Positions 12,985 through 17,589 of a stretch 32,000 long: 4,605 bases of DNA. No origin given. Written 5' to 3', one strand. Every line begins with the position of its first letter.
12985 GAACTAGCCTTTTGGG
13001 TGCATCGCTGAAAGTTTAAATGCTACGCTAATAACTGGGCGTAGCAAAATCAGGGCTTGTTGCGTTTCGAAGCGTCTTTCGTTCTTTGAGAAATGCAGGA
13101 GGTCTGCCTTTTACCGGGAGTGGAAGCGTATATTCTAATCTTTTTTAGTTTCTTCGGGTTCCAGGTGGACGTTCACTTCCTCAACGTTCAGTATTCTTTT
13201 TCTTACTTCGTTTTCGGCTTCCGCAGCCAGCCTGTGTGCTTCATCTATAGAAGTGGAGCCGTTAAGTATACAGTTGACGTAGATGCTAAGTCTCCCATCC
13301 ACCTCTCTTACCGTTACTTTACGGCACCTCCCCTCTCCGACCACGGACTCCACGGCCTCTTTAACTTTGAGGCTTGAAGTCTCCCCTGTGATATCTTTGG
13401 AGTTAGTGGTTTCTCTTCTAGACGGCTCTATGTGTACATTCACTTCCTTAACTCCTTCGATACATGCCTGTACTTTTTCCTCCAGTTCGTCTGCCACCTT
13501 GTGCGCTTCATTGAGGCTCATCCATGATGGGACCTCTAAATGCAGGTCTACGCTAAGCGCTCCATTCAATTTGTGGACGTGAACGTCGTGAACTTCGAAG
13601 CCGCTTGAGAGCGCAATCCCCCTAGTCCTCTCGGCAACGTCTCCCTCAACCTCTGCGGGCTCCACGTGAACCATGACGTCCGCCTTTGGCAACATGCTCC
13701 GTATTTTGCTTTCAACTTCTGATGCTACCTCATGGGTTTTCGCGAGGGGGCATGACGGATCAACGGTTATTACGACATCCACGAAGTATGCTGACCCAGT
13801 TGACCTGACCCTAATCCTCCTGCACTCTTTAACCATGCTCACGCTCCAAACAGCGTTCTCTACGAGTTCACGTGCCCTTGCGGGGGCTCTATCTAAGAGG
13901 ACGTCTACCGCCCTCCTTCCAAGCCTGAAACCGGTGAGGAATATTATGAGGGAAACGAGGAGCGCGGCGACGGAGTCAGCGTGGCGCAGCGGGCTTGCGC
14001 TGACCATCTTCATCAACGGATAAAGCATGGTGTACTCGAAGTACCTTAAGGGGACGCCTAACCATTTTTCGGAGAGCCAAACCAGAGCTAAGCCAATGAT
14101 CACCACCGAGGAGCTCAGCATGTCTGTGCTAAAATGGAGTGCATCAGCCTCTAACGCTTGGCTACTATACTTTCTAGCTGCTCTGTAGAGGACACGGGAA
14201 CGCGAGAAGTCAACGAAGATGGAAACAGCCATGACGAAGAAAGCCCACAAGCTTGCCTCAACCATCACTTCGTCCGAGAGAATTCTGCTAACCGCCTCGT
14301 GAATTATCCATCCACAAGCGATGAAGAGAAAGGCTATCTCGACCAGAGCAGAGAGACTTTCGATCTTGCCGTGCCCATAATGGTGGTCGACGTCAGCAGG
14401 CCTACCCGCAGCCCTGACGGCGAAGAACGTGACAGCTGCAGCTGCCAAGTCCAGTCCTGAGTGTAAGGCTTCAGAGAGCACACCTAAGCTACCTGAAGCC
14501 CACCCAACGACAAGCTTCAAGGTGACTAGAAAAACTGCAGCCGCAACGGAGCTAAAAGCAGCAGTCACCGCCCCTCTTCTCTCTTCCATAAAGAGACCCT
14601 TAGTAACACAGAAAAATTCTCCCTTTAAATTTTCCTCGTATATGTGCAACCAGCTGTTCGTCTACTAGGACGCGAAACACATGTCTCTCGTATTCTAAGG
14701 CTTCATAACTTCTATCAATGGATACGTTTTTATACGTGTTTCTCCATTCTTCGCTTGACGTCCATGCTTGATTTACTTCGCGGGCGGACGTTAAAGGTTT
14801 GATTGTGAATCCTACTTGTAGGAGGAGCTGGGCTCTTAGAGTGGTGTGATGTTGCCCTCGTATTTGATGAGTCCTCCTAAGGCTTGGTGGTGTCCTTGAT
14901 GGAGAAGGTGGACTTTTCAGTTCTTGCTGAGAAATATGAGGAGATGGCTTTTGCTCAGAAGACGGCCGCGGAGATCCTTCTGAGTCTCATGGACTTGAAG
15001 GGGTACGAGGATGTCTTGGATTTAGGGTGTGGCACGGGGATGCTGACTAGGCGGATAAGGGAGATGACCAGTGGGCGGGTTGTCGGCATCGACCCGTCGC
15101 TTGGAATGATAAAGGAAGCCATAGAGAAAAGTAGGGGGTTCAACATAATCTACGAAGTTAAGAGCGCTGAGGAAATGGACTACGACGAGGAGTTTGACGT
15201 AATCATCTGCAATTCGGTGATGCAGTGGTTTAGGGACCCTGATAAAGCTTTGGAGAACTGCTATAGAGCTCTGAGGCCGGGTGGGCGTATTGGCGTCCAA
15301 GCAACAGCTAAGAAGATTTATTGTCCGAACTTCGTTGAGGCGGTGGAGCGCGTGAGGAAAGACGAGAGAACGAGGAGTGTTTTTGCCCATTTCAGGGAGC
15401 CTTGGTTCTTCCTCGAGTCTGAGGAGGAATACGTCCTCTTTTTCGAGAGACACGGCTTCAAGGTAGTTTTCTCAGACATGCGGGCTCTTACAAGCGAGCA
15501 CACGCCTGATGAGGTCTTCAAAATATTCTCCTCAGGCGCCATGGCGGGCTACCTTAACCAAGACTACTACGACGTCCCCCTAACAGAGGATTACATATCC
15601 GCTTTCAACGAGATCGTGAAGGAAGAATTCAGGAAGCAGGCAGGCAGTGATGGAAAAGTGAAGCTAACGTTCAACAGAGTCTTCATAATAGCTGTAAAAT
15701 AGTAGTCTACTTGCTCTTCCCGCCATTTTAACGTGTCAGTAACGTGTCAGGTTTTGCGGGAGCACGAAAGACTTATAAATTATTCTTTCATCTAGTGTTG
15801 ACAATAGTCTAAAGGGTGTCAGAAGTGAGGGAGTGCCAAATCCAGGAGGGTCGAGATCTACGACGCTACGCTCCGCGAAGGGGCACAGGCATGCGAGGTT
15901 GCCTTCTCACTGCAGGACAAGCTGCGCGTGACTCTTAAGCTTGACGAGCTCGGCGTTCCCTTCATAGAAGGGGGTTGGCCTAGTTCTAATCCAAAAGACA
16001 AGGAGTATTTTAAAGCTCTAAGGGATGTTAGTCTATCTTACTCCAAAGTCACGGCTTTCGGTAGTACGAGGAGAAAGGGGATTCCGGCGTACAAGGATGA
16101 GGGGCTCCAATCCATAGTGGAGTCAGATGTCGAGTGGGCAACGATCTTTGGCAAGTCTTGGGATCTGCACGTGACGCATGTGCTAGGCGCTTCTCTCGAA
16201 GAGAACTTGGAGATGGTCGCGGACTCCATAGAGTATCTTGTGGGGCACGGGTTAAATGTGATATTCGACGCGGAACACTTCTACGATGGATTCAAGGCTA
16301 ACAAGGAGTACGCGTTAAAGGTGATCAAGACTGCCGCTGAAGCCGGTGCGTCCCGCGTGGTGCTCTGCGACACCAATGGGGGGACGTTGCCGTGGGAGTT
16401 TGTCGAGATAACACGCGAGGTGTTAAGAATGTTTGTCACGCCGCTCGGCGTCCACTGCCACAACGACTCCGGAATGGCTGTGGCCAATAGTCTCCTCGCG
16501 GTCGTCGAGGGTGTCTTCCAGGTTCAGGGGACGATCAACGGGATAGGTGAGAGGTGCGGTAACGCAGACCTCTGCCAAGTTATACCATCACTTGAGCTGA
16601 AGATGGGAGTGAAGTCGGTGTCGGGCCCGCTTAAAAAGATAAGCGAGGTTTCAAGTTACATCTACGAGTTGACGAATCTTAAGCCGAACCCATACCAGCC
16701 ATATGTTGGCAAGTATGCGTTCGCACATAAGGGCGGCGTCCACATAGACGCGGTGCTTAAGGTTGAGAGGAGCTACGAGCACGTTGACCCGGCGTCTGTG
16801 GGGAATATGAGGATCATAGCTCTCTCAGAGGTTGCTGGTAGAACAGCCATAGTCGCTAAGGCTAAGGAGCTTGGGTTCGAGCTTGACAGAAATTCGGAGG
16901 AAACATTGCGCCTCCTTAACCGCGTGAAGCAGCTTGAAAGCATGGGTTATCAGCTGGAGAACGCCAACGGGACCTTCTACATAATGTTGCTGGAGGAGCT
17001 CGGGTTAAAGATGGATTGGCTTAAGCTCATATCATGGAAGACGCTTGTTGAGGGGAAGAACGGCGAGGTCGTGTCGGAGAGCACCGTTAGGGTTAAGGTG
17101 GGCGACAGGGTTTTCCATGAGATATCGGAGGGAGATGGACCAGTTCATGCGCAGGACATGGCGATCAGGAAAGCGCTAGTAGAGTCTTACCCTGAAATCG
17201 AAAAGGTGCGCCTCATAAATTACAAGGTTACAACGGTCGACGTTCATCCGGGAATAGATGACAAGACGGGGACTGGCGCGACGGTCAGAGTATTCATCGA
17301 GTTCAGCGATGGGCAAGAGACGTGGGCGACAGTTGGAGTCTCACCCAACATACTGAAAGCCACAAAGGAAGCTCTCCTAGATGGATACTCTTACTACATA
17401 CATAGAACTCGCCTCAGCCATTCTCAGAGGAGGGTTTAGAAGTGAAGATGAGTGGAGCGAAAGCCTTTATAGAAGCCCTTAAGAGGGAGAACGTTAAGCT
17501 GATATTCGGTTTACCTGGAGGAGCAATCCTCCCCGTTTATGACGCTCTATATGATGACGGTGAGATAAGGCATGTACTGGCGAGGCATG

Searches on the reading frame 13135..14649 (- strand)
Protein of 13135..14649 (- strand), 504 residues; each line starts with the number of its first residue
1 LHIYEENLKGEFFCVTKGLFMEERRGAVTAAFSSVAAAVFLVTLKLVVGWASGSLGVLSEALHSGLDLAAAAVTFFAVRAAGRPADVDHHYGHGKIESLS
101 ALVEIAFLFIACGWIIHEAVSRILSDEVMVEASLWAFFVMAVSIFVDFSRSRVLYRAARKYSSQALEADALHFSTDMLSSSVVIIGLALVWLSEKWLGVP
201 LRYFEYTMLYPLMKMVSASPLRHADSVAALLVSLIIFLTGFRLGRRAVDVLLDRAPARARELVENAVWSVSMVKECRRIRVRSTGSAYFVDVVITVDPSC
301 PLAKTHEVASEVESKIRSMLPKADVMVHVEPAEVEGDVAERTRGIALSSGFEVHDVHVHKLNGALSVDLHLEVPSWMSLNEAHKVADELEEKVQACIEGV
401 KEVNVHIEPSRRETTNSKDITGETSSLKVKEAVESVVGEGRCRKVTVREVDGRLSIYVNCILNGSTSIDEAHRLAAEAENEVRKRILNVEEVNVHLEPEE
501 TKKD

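Call 51: search_protein_families(library=pfam, proteins=[window:13135-14649:-])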
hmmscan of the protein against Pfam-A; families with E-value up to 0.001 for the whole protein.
window:13135-14649:- (504 aa): 2 families
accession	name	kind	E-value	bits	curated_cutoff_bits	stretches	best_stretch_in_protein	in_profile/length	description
PF16916.11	ZT_dimer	-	3.3e-43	146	26.7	3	261-331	7-77/78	Dimerisation domain of Zinc Transporter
PF01545.26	Cation_efflux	-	2.2e-38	132.5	26.6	1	33-252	3-198/198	Cation efflux family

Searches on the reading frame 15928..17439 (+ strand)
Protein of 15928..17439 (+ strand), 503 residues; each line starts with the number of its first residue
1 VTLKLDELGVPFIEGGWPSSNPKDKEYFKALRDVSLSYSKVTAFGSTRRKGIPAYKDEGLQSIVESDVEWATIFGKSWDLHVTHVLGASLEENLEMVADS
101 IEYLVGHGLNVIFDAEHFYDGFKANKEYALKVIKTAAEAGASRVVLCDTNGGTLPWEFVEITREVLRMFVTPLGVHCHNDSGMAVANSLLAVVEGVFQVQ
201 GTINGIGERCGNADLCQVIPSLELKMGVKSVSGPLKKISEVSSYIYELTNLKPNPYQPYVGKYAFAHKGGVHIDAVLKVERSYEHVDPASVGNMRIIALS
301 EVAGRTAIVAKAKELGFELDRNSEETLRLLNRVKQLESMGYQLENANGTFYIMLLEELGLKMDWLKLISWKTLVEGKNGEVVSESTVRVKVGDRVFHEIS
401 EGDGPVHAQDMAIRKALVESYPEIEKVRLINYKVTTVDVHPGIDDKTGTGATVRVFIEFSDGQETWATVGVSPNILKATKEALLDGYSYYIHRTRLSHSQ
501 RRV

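Call 51: search_protein_families(library=pfam, proteins=[window:15928-17439:+])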
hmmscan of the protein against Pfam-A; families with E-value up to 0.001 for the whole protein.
window:15928-17439:+ (503 aa): 3 families
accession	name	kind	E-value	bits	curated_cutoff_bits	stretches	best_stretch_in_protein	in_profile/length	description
PF00682.25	HMGL-like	-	4.6e-35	121.7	29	1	3-228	30-244/260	HMGL-like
PF08502.15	LeuA_dimer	-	4.7e-17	62.6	24.9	1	355-490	12-130/131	LeuA allosteric (dimerisation) domain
PF22617.1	HCS_D2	-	3e-16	60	27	1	260-337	2-78/82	Homocitrate synthase post-HMGL domain-like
